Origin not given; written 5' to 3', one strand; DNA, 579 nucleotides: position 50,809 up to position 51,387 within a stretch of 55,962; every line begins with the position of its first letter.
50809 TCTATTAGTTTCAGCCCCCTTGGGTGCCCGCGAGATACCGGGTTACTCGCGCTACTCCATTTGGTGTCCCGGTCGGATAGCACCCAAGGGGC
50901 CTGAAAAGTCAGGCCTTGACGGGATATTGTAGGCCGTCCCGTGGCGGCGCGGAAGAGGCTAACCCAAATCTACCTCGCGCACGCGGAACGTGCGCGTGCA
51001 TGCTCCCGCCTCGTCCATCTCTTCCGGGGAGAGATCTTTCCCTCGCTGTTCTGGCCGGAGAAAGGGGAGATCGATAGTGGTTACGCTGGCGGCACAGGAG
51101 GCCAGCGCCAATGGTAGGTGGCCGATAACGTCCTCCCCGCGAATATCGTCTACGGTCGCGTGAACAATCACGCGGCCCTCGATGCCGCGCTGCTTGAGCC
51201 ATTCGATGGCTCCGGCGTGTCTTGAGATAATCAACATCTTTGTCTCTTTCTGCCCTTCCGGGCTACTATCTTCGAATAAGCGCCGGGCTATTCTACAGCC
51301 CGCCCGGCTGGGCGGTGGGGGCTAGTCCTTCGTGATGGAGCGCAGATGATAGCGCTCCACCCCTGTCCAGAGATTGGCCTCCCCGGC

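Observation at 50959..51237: Stand-alone Csx16-like gene in a phage early operon: candidate viral ring nuclease / anti-type-III CRISPR factor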

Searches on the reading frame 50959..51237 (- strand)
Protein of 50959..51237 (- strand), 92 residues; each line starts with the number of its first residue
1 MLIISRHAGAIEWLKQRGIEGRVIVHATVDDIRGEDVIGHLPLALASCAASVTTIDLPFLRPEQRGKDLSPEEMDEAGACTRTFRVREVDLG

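Call 3: search_protein_families(library=pfam, proteins=[window:50959-51237:-], max_evalue=10)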
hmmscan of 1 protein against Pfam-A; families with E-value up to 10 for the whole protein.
window:50959-51237:- (92 aa): 1 family
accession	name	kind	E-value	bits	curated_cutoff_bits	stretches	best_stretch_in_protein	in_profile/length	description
PF09652.15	Cas_VVA1548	-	2.3e-17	63.4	25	1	3-86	2-90/91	Putative CRISPR-associated protein (Cas_VVA1548)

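Call 4: search_protein_families(library=ncbifam, proteins=[window:50959-51237:-], max_evalue=10)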
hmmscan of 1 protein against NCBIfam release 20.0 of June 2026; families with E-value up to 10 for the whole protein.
window:50959-51237:- (92 aa): 1 family
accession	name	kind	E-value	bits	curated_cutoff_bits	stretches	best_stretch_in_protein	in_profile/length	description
TIGR02620.1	cas_VVA1548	hypoth_equivalog_domain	1.9e-10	40.8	46.35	1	3-88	2-92/93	CRISPR-associated protein Csx16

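Call 12: search_dna_similar(query=window:50959-51237:-, collection=phages, mode=protein, max_rows=40, max_evalue=0.001)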
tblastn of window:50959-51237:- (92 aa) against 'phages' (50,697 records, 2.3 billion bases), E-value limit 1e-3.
Records with a match: 4; places in all: 4; records where one place covers at least 80% of the query: 4.
Best place of each record, by identity: <60% 4.
By first word of the organism name: Methanobacterium 2; Bacillus 2.
By host as written in the record: Methanobacterium formicicum Khl10 2; Bacillus sp. MGK1/ERV9 2.
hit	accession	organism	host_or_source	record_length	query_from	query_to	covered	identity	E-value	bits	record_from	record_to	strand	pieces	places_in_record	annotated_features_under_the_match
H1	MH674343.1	Methanobacterium virus Drs3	Methanobacterium formicicum Khl10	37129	2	91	98%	35.4%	2e-10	61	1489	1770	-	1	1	putative CRISPR-associated protein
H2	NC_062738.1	Methanobacterium virus Drs3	Methanobacterium formicicum Khl10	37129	2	91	98%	35.4%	2e-10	61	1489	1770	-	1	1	putative CRISPR-associated protein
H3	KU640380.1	Bacillus phage Shbh1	Bacillus sp. MGK1/ERV9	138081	1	90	98%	29.7%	4e-4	43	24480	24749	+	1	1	hypothetical protein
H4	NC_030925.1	Bacillus phage Shbh1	Bacillus sp. MGK1/ERV9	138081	1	90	98%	29.7%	4e-4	43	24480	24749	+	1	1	hypothetical protein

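Call 16: find_homologous_proteins(query=window:50959-51237:-, max_evalue=0.001)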
Query window:50959-51237:- (92 aa): 8 proteins with E <= 0.001 among 10 candidates.
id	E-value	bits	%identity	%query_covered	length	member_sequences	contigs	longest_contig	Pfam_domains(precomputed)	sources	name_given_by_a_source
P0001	1.4e-53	197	100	100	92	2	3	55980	PF09652.17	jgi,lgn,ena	-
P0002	1.5e-25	107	60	93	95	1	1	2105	PF09652.17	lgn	-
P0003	3.2e-25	106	58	97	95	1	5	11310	PF09652.17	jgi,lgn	-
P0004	6.1e-23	99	56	93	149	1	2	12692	PF09652.17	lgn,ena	-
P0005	1.1e-22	98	59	97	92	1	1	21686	PF09652.17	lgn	-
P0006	6.9e-19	86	56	96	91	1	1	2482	PF09652.17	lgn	-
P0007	2.5e-18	84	52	97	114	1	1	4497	PF09652.17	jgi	jgi:CRISPR-associated protein Csx16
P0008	4.9e-4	38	42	92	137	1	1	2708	PF09652.17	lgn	-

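Call 18: find_encoding_contigs(protein=P0005, flank=10000, max_places=3)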
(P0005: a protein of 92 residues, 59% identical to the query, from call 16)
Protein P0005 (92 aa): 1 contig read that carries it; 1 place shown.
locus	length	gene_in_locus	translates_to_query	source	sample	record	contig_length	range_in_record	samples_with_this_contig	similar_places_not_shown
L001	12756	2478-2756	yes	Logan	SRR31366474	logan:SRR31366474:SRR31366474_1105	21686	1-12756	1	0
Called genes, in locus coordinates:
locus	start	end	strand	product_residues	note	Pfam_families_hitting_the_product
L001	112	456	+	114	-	-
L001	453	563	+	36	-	-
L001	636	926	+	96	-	PF08774:VRR_NUC (weak)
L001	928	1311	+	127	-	PF00436:SSB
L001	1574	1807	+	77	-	-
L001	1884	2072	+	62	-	-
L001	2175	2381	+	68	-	-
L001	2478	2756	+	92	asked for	PF09652:Cas_VVA1548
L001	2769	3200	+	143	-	-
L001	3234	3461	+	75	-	-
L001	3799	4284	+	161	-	-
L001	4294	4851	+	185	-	-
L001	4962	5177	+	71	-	PF12728:HTH_17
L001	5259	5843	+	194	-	-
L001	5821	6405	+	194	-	-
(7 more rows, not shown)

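Call 19: find_encoding_contigs(protein=P0004, flank=10000, max_places=3)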
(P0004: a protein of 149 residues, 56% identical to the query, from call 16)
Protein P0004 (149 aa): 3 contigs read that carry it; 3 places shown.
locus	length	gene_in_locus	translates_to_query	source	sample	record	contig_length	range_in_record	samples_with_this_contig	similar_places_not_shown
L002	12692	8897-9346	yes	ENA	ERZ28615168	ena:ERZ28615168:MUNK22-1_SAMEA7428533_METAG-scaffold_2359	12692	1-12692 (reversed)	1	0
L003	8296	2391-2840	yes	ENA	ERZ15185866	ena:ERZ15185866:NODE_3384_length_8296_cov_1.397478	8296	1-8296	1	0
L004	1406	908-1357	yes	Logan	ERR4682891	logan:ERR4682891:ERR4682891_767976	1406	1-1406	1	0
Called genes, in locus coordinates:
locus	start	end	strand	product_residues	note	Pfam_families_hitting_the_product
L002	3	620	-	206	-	?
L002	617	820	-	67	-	-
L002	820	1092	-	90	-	-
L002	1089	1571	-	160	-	PF08774:VRR_NUC (weak)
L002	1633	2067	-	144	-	PF11753:DUF3310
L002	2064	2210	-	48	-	-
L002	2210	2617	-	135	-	-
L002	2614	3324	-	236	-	-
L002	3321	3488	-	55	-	-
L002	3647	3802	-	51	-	-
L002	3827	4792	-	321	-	PF00657:Lipase_GDSL, PF13472:Lipase_GDSL_2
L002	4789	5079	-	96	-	-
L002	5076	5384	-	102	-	-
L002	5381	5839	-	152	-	-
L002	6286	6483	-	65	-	-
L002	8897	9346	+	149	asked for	PF09652:Cas_VVA1548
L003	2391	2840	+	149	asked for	PF09652:Cas_VVA1548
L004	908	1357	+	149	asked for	PF09652:Cas_VVA1548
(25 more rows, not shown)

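Call 20: find_encoding_contigs(protein=P0003, flank=10000, max_places=5)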
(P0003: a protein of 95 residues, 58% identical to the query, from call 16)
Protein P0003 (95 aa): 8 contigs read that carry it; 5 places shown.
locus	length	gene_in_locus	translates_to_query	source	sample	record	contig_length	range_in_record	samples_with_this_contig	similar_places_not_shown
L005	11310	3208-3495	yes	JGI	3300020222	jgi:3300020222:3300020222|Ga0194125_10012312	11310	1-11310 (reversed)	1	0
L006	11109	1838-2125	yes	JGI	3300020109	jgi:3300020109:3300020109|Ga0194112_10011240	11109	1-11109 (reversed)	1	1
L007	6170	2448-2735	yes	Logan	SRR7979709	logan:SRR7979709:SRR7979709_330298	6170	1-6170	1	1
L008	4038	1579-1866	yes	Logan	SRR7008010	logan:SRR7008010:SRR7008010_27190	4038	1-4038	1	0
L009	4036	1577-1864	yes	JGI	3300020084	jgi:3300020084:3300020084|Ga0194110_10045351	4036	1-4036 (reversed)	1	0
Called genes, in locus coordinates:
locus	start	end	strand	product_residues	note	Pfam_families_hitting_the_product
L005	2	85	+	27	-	?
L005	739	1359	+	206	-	-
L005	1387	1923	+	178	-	-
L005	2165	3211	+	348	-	-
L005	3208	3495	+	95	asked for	PF09652:Cas_VVA1548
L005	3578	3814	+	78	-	-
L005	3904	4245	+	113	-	-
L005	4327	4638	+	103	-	-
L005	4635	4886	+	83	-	-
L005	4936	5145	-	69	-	-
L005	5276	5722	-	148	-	-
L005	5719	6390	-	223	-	PF05866:RusA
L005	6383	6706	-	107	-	-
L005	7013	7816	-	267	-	-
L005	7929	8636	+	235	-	-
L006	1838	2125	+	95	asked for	PF09652:Cas_VVA1548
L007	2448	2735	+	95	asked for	PF09652:Cas_VVA1548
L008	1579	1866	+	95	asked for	PF09652:Cas_VVA1548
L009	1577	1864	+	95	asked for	PF09652:Cas_VVA1548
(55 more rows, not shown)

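Call 24: find_encoding_contigs(protein=P0001, flank=10000, max_places=5)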
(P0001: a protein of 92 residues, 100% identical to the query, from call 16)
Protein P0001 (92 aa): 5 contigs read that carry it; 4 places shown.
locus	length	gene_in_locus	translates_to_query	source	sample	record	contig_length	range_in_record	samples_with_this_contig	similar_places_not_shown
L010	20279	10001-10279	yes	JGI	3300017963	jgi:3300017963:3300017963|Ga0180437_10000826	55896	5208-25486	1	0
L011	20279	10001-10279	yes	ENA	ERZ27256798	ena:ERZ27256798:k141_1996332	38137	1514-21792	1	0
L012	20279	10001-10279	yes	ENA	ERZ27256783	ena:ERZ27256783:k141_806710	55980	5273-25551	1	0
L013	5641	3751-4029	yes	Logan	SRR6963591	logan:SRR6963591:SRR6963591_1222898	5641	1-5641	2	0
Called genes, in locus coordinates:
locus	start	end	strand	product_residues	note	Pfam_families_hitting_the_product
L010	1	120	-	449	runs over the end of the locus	PF03237:Terminase_6N (weak), PF04466:Terminase_3 (weak)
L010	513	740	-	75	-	-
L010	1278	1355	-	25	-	-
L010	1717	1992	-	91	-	-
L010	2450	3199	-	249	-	PF01507:PAPS_reduct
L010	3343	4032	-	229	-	PF27782:Csf3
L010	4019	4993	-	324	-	-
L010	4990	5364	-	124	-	-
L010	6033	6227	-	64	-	-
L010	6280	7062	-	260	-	-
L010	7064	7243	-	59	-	-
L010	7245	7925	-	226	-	PF08279:HTH_11 (weak)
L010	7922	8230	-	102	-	PF12728:HTH_17 (weak)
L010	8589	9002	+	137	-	-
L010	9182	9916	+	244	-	-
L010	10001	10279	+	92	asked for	PF09652:Cas_VVA1548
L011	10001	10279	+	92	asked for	PF09652:Cas_VVA1548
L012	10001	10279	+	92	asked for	PF09652:Cas_VVA1548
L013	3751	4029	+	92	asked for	PF09652:Cas_VVA1548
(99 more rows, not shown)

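Call 25: search_solved_structures(query=A1, max_evalue=10, show_alignments=2)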
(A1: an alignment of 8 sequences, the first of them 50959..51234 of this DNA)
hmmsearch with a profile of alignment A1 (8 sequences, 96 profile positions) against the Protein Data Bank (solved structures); distinct sequences matched with E-value up to 10: 120 (the best 60 are shown).
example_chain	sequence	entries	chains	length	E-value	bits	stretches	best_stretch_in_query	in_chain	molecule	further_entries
5le2_A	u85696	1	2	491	4.9e-10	42.7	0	31-60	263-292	DDD_D12_15_D12_15_D12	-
5leb_A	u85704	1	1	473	8.2e-10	42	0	31-59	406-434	DDD_D12_06_D12_06_D12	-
5lel_A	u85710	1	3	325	5.4e-09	39.4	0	30-60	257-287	DD_Off7_10_3G124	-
5lec_A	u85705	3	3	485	1e-08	38.5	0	32-59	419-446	DDD_D12_12_D12_12_D12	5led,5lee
5lem_A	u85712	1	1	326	2.8e-08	37.1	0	30-60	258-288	DD_Off7_11_3G124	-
5le9_A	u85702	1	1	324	4.4e-08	36.5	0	30-59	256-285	DD_Off7_09_3G124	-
5lea_A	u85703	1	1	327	1.2e-07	35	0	30-59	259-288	DD_Off7_12_3G124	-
5le8_A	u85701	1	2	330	1.9e-07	34.5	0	32-60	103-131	DD_D12_15_D12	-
5le7_A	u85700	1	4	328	2.7e-07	34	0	31-59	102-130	DD_D12_13_D12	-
5le4_A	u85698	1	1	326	4.5e-07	33.2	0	31-59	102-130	DD_D12_11_D12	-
5le6_A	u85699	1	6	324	5e-07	33.1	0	33-59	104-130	DD_D12_09_D12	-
5ma4_A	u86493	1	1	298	6.6e-07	32.7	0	30-59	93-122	K7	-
5ma5_A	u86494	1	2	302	6.6e-07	32.7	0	30-59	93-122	K11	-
5le3_A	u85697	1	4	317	7.2e-07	32.6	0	31-59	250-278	DD_D12_09_D12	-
5ma3_A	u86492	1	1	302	9.6e-07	32.2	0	30-59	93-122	R11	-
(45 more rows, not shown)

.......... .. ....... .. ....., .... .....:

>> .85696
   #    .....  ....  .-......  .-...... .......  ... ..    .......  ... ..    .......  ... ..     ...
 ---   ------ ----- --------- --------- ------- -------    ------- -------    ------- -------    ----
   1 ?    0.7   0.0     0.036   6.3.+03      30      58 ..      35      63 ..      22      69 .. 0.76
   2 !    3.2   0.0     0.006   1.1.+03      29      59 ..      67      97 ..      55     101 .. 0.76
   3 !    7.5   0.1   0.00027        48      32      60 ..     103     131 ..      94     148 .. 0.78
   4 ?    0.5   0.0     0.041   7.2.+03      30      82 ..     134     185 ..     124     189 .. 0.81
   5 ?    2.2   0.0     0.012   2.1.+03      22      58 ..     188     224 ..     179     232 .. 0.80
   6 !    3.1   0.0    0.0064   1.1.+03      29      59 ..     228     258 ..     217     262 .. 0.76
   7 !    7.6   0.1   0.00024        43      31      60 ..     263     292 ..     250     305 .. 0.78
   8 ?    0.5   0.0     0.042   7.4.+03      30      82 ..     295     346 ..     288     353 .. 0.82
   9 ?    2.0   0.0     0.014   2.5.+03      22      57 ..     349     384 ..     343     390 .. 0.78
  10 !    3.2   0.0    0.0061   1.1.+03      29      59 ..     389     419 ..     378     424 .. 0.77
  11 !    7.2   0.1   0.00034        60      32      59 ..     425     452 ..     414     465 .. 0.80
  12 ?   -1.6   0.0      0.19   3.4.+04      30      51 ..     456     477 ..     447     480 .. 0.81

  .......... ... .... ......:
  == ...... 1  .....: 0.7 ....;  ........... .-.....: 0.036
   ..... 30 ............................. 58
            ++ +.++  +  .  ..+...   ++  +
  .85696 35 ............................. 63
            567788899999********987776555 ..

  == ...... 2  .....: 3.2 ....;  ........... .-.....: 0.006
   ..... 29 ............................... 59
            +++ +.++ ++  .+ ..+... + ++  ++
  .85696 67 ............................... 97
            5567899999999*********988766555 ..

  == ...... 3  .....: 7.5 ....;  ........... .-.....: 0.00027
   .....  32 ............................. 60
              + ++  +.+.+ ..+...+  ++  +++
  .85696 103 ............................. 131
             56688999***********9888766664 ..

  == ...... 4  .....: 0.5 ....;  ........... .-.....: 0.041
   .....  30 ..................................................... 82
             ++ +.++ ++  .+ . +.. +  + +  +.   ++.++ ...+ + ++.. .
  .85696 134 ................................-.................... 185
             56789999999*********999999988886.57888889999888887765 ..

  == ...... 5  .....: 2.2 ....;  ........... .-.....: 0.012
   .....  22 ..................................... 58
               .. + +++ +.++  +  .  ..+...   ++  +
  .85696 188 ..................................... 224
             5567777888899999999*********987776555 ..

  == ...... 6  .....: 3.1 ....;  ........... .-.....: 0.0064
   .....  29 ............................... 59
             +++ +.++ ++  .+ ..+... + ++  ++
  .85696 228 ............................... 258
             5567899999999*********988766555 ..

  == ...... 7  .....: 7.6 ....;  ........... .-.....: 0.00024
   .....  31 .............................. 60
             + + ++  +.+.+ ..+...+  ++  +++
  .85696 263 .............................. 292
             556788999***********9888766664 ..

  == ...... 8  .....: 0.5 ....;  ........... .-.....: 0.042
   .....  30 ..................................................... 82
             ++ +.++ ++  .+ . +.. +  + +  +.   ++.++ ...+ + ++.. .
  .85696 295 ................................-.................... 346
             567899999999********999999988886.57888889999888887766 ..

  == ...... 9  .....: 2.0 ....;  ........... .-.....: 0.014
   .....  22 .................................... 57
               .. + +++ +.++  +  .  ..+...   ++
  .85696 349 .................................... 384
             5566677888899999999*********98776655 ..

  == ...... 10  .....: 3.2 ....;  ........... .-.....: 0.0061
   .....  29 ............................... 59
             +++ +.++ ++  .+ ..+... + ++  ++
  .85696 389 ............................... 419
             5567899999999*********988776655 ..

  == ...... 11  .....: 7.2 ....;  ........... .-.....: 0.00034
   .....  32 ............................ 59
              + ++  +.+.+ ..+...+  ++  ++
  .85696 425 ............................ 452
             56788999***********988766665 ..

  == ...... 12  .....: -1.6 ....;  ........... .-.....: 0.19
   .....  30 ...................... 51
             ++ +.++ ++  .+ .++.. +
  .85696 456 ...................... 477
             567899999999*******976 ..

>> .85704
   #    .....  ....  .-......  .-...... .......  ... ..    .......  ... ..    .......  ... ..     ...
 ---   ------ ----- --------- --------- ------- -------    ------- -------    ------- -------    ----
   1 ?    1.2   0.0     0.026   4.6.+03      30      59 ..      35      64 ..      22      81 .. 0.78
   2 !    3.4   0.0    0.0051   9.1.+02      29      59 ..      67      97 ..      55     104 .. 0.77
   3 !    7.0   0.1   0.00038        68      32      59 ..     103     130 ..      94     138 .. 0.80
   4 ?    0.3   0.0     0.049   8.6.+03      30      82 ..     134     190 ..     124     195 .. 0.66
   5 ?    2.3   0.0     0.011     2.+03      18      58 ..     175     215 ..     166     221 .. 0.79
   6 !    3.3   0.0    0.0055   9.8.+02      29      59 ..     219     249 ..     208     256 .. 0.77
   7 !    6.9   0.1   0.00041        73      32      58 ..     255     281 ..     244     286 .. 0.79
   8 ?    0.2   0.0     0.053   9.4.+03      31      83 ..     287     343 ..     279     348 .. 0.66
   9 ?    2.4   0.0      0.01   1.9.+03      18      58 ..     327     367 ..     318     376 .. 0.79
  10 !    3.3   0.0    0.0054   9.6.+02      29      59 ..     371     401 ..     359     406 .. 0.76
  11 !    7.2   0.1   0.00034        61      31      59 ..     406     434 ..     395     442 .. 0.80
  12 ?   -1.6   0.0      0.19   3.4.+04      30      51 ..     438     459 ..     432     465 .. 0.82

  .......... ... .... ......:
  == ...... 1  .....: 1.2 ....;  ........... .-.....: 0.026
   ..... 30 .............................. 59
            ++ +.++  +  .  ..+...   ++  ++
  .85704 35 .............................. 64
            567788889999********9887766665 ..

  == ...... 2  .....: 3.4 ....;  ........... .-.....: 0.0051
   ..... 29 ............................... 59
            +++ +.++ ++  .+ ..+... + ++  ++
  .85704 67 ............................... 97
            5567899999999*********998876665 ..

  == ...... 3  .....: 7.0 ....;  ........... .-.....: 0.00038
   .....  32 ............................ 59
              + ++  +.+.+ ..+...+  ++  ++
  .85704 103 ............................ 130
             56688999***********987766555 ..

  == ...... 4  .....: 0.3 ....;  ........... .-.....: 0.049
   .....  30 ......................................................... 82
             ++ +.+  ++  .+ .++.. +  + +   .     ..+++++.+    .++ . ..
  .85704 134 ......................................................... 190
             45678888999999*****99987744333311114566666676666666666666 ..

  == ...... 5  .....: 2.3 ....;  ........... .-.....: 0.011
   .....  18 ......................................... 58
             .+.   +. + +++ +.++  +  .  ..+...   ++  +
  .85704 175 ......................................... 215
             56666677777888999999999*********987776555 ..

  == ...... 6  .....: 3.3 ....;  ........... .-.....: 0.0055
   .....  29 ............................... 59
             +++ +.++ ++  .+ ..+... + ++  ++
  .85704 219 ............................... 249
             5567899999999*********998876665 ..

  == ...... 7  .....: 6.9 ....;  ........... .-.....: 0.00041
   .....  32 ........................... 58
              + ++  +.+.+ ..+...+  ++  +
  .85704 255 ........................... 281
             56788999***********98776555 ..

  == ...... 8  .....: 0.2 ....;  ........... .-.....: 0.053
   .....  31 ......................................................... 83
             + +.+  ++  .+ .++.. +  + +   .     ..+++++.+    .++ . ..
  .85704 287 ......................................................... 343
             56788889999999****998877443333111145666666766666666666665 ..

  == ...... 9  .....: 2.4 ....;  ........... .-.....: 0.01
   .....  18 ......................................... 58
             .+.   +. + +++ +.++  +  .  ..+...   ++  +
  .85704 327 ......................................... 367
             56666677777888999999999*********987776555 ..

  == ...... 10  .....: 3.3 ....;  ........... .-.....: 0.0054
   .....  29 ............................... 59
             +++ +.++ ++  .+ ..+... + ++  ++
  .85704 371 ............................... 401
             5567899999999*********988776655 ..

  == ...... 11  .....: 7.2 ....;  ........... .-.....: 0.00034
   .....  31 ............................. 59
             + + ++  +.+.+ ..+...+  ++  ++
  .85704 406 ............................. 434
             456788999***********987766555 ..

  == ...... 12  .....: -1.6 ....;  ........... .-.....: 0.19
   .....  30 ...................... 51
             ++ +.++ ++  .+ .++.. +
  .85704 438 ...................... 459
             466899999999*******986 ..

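Call 28: predict_structure(alignment_id=A1)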
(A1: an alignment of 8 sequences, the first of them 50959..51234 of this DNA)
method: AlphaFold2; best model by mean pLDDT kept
length: 91 residues; sequences in the alignment: 8
mean_pLDDT: 95.9   pTM: 0.82
mean pLDDT of the five models: 95.9, 95.7, 94.7, 94.6, 91.9
residues with pLDDT >= 90: 88; 70-90: 3; 50-70: 0; < 50: 0
segments of 3 or more residues with pLDDT < 50: none
pLDDT, mean of each block of 10 residues (from residue 1): 96 97 95 96 96 98 96 98 93 82
secondary structure, 60 per line:
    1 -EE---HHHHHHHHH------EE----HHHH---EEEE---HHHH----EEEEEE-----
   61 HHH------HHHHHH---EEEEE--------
elements in order: H7-15 H28-31 E35-38 H42-45 E50-55 H70-75 E79-83

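Call 29: search_protein_representatives(alignment_id=A1)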
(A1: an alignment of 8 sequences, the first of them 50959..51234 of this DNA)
Query: 8 sequences, 96 profile positions. Proteins with E-value up to 0.001 (for the whole library): 2517; up to 1e-10: 1189; up to 1e-30: 52. The best 150 are listed.
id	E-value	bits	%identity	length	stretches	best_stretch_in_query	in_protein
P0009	1.2e-63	227.4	-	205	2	3-91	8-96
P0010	1.1e-37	144.3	-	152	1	1-93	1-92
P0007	2.2e-37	143.3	-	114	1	2-92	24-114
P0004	4.7e-36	139.0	-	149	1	3-92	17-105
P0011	1.3e-35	137.6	-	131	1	1-93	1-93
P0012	1.3e-35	137.6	-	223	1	1-94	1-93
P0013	1.7e-35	137.2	-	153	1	2-90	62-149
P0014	2.8e-35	136.5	-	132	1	2-91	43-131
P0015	4.0e-35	136.0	-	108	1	1-93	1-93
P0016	4.4e-35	135.9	-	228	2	2-93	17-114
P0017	6.1e-35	135.4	-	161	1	4-91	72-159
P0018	7.1e-35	135.2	-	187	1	3-94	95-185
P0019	9.5e-35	134.8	-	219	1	2-93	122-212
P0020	1.2e-34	134.5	-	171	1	3-91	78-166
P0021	4.7e-34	132.6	-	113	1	3-92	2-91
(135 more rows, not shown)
